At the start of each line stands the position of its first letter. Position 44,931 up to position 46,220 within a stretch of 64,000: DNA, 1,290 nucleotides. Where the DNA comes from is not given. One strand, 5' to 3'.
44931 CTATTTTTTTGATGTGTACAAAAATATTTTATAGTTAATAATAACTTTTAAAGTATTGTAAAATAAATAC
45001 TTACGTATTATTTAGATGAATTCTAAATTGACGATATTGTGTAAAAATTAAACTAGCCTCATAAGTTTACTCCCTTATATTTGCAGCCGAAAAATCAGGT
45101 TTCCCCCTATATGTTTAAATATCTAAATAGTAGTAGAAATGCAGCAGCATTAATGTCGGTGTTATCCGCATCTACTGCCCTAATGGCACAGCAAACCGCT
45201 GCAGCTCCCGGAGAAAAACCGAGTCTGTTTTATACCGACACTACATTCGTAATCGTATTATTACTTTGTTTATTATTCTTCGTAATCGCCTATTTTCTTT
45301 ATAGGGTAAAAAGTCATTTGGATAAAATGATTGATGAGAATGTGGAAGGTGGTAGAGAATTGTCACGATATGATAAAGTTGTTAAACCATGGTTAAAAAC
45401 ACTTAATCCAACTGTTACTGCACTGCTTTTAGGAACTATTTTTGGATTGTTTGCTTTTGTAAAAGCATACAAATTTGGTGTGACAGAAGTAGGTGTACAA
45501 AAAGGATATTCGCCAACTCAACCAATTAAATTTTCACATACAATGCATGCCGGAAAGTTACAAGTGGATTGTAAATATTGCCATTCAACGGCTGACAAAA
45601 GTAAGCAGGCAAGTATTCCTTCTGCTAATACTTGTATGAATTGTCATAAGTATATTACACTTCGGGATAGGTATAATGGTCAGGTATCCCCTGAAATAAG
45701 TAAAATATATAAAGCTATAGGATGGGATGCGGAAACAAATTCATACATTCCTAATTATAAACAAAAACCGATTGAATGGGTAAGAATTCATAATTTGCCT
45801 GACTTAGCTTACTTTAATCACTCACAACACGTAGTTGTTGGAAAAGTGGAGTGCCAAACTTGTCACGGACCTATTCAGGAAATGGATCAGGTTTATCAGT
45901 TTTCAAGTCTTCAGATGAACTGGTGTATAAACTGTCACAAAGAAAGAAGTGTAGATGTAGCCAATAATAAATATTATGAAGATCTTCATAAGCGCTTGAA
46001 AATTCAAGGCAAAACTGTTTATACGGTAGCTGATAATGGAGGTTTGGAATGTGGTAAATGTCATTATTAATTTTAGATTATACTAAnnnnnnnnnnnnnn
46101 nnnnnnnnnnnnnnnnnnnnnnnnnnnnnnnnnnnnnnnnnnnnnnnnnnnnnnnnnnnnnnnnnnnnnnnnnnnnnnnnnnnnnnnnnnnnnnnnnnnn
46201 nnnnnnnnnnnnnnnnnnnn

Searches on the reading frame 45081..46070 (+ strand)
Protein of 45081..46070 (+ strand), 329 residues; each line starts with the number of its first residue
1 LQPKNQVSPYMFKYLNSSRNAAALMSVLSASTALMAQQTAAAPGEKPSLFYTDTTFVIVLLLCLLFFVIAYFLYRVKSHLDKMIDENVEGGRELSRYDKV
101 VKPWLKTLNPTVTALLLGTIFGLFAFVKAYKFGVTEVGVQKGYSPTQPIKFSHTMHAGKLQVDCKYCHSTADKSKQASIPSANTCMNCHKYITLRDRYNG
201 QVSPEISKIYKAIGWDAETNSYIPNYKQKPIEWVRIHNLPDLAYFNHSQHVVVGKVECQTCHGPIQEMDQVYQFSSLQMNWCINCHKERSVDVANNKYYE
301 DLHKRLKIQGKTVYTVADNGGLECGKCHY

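Call 61: search_protein_families(library=pfam, proteins=[window:45081-46070:+], max_evalue=0.000001)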
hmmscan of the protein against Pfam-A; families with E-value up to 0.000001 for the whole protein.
window:45081-46070:+ (329 aa): 3 families
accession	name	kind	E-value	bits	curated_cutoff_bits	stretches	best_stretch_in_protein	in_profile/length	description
PF14522.11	Cytochrome_C7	-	2.8e-11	43.5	24.8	0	244-328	2-66/67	Cytochrome c7 and related cytochrome c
PF02085.21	Cytochrom_CIII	-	1.1e-10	42.2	22.9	0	143-193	15-57/101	Class III cytochrome C family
PF14537.11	Cytochrom_c3_2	-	1.8e-08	35.1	25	0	159-193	4-37/79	Cytochrome c3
